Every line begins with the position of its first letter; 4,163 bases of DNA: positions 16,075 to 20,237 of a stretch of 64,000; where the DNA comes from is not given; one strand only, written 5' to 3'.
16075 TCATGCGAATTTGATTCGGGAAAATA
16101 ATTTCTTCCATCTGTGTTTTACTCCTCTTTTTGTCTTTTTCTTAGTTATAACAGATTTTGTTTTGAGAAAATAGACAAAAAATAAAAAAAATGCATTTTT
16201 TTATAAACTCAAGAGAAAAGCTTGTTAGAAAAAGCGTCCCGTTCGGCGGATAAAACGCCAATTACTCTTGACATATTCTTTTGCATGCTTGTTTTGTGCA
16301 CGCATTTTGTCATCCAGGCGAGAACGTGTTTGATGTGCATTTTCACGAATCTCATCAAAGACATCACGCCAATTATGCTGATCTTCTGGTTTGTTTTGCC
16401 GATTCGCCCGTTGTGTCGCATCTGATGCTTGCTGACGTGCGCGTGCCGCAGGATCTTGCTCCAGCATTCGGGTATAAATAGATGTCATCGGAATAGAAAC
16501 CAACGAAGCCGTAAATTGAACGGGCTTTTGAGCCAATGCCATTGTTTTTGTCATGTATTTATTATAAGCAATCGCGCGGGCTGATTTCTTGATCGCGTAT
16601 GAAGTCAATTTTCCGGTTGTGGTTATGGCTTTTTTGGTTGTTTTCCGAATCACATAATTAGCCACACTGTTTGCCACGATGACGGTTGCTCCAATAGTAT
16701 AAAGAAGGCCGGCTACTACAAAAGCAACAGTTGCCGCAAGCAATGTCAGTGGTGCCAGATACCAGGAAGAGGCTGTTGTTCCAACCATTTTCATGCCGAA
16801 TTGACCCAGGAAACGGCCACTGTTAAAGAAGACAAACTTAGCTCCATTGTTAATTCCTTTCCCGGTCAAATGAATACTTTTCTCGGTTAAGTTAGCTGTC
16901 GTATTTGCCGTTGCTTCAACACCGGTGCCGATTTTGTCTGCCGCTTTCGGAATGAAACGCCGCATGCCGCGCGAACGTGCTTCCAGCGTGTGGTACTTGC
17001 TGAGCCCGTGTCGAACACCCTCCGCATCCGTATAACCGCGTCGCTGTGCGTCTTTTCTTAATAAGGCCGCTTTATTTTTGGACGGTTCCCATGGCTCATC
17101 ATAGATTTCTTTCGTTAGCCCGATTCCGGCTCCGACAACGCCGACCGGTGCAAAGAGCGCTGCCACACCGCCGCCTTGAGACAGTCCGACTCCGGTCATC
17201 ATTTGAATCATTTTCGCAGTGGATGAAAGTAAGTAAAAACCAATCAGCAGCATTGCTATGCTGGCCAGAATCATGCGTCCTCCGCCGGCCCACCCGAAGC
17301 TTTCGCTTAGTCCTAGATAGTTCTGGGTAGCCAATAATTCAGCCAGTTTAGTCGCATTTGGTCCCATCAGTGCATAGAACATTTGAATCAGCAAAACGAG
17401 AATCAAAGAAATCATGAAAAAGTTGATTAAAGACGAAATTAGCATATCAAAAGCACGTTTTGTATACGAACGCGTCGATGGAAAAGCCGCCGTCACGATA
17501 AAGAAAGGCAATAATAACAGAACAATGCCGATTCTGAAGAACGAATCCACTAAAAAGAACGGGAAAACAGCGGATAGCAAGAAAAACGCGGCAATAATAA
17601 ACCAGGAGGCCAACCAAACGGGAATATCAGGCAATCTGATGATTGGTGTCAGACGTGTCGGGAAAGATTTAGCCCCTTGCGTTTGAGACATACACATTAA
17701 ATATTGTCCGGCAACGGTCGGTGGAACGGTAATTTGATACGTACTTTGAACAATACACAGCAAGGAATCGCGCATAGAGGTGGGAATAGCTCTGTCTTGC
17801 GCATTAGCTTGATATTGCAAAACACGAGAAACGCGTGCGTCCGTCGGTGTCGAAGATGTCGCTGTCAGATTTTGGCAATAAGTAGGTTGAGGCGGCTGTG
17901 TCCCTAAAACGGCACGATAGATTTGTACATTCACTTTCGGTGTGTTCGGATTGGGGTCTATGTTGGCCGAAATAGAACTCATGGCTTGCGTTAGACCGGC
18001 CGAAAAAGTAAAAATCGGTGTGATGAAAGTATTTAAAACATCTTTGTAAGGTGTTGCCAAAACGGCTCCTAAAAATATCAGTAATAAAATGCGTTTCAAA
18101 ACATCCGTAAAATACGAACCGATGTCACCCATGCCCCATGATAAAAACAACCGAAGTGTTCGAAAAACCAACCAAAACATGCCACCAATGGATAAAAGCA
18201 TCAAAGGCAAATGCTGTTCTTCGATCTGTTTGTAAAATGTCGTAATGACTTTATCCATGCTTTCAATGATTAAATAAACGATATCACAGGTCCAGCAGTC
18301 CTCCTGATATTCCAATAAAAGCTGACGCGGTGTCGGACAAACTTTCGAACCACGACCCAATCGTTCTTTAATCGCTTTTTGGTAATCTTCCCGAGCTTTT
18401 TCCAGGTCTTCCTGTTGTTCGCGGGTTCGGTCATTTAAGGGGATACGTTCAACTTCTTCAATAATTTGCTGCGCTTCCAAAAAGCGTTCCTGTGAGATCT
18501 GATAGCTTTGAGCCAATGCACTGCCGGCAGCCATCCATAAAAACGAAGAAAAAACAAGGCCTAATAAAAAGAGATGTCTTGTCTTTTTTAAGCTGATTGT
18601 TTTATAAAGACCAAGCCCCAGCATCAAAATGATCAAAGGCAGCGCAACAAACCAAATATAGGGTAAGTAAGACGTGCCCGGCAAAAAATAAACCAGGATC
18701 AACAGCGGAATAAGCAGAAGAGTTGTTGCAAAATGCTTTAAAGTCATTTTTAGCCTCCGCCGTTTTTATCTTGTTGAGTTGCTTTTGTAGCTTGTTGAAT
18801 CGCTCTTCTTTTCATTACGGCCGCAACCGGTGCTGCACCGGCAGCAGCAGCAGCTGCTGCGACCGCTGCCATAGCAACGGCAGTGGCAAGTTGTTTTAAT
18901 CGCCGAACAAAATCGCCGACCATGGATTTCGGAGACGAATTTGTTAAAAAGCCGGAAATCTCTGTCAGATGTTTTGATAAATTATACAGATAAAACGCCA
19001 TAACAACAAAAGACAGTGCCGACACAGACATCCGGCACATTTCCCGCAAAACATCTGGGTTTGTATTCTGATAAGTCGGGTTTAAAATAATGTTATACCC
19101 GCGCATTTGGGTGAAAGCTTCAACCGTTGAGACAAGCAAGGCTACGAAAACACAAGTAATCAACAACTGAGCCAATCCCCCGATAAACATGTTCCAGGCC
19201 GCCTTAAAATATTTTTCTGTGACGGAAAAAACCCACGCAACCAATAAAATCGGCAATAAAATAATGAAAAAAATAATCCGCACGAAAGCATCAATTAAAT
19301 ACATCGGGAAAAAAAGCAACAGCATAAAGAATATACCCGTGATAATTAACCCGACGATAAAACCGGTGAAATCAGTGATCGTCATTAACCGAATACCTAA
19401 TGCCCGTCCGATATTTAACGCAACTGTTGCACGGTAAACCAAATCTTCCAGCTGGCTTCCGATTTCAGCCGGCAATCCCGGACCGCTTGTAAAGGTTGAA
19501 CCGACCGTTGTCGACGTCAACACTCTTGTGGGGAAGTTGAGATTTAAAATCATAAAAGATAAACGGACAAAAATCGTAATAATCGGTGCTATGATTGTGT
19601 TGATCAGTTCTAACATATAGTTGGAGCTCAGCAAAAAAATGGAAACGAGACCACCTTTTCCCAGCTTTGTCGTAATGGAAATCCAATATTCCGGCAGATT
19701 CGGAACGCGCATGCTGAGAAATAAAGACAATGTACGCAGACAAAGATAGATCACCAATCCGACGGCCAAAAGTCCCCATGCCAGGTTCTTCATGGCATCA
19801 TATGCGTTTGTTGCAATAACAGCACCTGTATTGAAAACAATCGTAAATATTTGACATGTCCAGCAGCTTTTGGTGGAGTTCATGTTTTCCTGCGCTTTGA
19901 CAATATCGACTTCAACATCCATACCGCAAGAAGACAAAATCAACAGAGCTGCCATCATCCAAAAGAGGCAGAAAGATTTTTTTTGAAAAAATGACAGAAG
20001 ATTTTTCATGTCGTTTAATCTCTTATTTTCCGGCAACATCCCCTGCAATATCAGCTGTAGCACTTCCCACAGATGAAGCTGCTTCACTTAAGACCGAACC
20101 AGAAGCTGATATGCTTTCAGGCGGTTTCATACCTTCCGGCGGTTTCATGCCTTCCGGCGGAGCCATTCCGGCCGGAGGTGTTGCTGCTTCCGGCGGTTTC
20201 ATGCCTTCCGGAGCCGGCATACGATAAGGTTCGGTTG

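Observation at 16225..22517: Three paralogous polytopic membrane proteins share a CW[TF]C motif and a [FY][LI][IV]D.[FL][VF]R[IL][GI] block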

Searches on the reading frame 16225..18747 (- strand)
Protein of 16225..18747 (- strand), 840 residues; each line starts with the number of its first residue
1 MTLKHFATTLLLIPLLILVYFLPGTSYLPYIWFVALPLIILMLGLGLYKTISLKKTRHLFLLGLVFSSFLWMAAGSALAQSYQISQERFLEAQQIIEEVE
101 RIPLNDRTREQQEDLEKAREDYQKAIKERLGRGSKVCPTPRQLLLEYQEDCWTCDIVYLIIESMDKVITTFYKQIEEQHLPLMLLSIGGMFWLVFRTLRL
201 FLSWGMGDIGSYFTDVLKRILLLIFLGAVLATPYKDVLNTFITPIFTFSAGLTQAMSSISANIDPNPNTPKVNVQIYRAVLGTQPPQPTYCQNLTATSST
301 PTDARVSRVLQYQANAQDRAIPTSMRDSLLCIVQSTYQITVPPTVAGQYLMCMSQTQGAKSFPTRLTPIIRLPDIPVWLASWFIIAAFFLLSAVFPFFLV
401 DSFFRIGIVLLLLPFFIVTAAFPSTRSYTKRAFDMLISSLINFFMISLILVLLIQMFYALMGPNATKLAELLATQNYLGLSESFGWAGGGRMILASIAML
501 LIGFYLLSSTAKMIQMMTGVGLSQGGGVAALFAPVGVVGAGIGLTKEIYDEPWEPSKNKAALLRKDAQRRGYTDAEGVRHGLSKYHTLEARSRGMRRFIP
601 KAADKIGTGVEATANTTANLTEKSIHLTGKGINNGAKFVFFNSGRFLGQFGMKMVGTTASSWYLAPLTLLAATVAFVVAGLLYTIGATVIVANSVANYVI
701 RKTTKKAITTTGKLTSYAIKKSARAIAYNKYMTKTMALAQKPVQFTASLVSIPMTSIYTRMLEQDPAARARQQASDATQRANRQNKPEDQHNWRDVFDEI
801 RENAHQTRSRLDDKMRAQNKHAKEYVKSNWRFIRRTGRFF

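Call 3: search_protein_families(library=pfam, proteins=[window:16225-18747:-], max_evalue=1)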
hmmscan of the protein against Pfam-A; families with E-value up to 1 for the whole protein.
window:16225-18747:- (840 aa): 4 families
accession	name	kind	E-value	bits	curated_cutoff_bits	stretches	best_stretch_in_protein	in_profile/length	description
PF04610.19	TrbL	-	8.2e-05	22.9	25.9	1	378-463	101-186/215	TrbL/VirB6 plasmid conjugal transfer protein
PF13567.11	DUF4131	-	0.011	15.9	31.6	1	29-89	4-63/165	Domain of unknown function (DUF4131)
PF00515.34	TPR_1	-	0.051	13.8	27.8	1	111-127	13-29/34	Tetratricopeptide repeat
PF07719.23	TPR_2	-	0.14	12.8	27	1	110-127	12-29/34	Tetratricopeptide repeat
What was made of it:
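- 16225..18747 (-): P3, a VirB6-like paralog of 840 aa. It has three N-terminal hydrophobic segments, the VirB6 core and a roughly 300-aa basic C-terminal extension with an extra TM. Pfam TrbL E=8.2e-5, 22.9 bits, residues 378-463 (call 3).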

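Call 4: search_protein_families(library=ncbifam, proteins=[window:16225-18747:-], max_evalue=1)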
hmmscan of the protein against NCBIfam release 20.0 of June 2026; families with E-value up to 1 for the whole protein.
window:16225-18747:- (840 aa): 1 family
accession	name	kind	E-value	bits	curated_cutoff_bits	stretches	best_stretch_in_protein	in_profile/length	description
NF001842.0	PRK00567.1-3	equivalog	0.4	10.7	146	1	433-462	69-98/147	large-conductance mechanosensitive channel protein MscL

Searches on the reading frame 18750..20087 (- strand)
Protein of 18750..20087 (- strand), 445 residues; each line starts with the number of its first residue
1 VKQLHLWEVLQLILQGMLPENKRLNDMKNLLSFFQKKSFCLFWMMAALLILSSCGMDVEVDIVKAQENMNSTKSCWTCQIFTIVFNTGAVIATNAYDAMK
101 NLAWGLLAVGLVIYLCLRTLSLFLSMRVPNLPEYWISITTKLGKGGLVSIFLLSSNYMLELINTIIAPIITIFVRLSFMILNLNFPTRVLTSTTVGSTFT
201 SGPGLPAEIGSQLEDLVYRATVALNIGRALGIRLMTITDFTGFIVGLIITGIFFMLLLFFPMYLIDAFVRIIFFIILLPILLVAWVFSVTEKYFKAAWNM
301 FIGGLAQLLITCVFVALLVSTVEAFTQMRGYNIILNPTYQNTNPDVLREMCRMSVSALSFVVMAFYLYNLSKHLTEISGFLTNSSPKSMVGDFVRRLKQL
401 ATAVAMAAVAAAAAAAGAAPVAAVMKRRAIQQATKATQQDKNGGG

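Call 3: search_protein_families(library=pfam, proteins=[window:18750-20087:-], max_evalue=1)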
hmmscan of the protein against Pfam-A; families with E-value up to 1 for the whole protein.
window:18750-20087:- (445 aa): 0 families

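Call 4: search_protein_families(library=ncbifam, proteins=[window:18750-20087:-], max_evalue=1)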
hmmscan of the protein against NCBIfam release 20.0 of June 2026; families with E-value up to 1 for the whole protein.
window:18750-20087:- (445 aa): 0 families

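Call 76: predict_structure(alignment_id=A5)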
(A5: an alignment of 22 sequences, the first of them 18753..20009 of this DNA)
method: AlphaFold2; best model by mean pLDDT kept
length: 419 residues; sequences in the alignment: 22
mean_pLDDT: 68.7   pTM: 0.62
mean pLDDT of the five models: 68.7, 68.6, 64.3, 63.1, 60.0
residues with pLDDT >= 90: 3; 70-90: 218; 50-70: 125; < 50: 73
segments of 3 or more residues with pLDDT < 50: 25-36, 41-43, 160-177, 354-356, 358-365, 385-396, 414-419
pLDDT, mean of each block of 10 residues (from residue 1): 59 63 47 47 54 81 85 87 89 85 81 87 80 73 79 66 40 51 76 80 77 75 84 84 87 89 86 85 80 68 52 58 68 70 65 48 48 51 47 49 58 43
secondary structure, 60 per line:
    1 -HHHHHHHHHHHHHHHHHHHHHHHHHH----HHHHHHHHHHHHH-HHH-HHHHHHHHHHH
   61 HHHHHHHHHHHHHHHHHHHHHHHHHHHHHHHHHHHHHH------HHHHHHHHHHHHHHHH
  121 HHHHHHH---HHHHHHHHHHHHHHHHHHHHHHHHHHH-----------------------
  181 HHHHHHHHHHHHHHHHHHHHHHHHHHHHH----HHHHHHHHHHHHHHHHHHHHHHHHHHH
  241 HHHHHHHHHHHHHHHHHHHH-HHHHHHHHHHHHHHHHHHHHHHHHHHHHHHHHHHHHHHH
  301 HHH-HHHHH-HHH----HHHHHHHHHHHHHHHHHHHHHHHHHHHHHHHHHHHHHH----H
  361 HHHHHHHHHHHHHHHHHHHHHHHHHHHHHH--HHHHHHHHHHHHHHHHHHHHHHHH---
elements in order: H2-27 H32-44 H50-98 H105-127 H131-157 H181-209 H214-260 H262-303 H305-309 H318-355 H360-390 H393-416
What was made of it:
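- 19854..19865 (-): CWTC motif of P2 (ORF residues 75-78), 21 residues after the lipidated Cys54. The model helix 50-98 starts at the Trp of the motif (call 76).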

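Call 80: fold_search(model_id=the predicted structure, library=pdb)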
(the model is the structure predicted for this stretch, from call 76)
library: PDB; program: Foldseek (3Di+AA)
matches with E <= 10: 400; with E <= 0.001: 0
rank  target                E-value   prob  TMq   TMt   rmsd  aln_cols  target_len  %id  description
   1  8rt9_F                6.2e-03  1.00  0.38  0.53   9.3       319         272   12  Stalk complex full-length structure (TrwJ/VirB5-TrwI/VirB6) from the fully-assembled R388 type IV secretion system det (released 2024-06-19)
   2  7o3v_G                7.6e-03  1.00  0.34  0.49   9.7       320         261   11  Stalk complex structure (TrwJ/VirB5-TrwI/VirB6) from the fully-assembled R388 type IV secretion system determined by c (released 2022-06-22)
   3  7o3v_F                1.4e-02  1.00  0.42  0.61   6.1       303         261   13  Stalk complex structure (TrwJ/VirB5-TrwI/VirB6) from the fully-assembled R388 type IV secretion system determined by c (released 2022-06-22)
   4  7o3v_J                1.6e-02  1.00  0.38  0.56   7.1       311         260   10  Stalk complex structure (TrwJ/VirB5-TrwI/VirB6) from the fully-assembled R388 type IV secretion system determined by c (released 2022-06-22)
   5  8rtd_L                2.5e-02  1.00  0.40  0.56   7.3       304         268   13  Stalk-Arches-IMC structure from the fully-assembled R388 type IV secretion system determined by cryo-EM. (released 2024-06-19)
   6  8rtd_H                3.5e-02  1.00  0.32  0.53  12.1       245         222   11  Stalk-Arches-IMC structure from the fully-assembled R388 type IV secretion system determined by cryo-EM. (released 2024-06-19)
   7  8rtd_I                9.0e-02  0.99  0.30  0.52  11.2       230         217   12  Stalk-Arches-IMC structure from the fully-assembled R388 type IV secretion system determined by cryo-EM. (released 2024-06-19)
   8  7sel_A                2.8e-01  0.12  0.12  0.09  22.3       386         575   12  E. coli MsbA in complex with LPS and inhibitor G7090 (compound 3) (released 2022-03-09)
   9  6bpl_A                3.1e-01  0.11  0.11  0.09  23.1       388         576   12  E. coli MsbA in complex with LPS and inhibitor G907 (released 2018-05-02)
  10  6o30_A                4.5e-01  0.09  0.11  0.09  25.1       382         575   12  Lipid A transporter MsbA from Salmonella typhimurium (released 2019-06-12)
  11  7p54_A                4.7e-01  0.11  0.13  0.13  33.3       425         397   14  Cryo-EM structure of human TTYH2 in GDN (released 2021-08-11)
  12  7n6g_3W               4.7e-01  0.09  0.12  0.13  48.8       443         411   10  C1 of central pair (released 2022-05-18)
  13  7o3v_I                4.9e-01  0.97  0.30  0.59   8.5       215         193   13  Stalk complex structure (TrwJ/VirB5-TrwI/VirB6) from the fully-assembled R388 type IV secretion system determined by c (released 2022-06-22)
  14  6w2w                  4.9e-01  0.23  0.15  0.24  22.6       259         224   13  Junction 24, DHR14-DHR18 (released 2020-04-15)
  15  6quz_B                5.4e-01  0.09  0.12  0.10  24.7       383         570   12  Structure of ATPgS-bound outward-facing TM287/288 in complex with sybody Sb_TM35 (released 2019-05-29)
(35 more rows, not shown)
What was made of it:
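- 18750..20009 (-): P2, a VirB6-like paralog of 419 aa counted from M27. It is a lipoprotein (lipobox LSSC at 19926-19937) and has no Pfam hit. AF2 model pLDDT 68.7, and the seven best Foldseek hits are all TrwI/VirB6 (calls 76, 80).
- On VirB6/TrbL (Pfam PF04610): P2 model: the seven best hits are all TrwI (call 80).
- P2 model: the seven best Foldseek hits are TrwI, TM-score up to 0.61 (call 80).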
